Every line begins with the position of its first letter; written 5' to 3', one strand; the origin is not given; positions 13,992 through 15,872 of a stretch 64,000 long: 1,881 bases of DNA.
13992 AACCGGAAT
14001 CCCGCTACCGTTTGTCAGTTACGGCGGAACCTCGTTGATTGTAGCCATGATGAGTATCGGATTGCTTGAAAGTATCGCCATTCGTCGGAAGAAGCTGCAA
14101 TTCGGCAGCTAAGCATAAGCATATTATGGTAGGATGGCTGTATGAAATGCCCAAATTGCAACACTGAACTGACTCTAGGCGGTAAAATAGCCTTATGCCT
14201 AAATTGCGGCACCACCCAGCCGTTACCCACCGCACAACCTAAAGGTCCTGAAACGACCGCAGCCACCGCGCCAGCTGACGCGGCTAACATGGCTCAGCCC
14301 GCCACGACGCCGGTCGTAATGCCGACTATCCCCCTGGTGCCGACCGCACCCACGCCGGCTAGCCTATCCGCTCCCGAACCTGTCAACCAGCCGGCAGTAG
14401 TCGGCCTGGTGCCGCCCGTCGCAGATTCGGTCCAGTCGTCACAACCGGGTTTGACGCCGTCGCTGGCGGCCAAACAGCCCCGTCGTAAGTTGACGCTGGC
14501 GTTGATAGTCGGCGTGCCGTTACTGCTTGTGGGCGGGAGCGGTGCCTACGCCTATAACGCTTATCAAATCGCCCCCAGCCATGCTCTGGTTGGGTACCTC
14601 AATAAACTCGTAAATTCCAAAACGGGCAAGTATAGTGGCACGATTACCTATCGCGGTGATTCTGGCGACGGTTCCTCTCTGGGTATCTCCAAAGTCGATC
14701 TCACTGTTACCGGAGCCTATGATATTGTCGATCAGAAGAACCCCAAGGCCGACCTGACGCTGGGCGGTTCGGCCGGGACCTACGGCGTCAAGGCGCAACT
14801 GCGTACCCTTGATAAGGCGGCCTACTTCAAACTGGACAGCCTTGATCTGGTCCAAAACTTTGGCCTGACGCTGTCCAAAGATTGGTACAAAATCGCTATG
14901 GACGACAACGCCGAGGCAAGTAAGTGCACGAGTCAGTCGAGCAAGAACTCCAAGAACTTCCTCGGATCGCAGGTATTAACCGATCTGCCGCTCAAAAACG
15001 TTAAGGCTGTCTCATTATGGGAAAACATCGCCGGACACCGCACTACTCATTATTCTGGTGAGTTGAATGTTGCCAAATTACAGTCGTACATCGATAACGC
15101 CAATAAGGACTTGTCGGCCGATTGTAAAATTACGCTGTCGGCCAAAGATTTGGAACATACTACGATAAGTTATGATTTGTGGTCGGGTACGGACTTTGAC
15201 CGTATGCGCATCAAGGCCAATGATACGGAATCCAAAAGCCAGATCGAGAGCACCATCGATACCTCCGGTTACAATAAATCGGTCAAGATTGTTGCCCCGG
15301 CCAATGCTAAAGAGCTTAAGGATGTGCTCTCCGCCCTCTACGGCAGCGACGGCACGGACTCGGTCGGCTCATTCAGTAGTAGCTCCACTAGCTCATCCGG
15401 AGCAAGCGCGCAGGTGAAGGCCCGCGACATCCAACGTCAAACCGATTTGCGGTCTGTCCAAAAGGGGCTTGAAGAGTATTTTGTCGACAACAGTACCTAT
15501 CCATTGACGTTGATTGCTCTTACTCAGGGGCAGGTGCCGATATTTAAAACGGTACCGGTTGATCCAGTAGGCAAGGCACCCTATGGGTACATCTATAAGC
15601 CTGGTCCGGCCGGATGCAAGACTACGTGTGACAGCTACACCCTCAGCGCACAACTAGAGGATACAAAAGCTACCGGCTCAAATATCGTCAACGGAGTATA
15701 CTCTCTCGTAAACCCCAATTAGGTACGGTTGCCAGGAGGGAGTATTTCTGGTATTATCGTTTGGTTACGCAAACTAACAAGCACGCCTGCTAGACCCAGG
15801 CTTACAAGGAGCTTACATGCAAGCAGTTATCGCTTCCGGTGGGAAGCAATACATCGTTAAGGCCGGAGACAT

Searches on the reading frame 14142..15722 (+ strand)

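Call 63: search_protein_families(library=ncbifam, proteins=[window:14142-15722:+], max_evalue=0.00001)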
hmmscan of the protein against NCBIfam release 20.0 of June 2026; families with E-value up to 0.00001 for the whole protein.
window:14142-15722:+ (526 aa): 1 family
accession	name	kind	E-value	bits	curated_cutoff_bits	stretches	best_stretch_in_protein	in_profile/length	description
NF053532.1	lipo_SCO4651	subfamily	2.3e-19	70.2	65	1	185-389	70-272/277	SCO4651 family lipoprotein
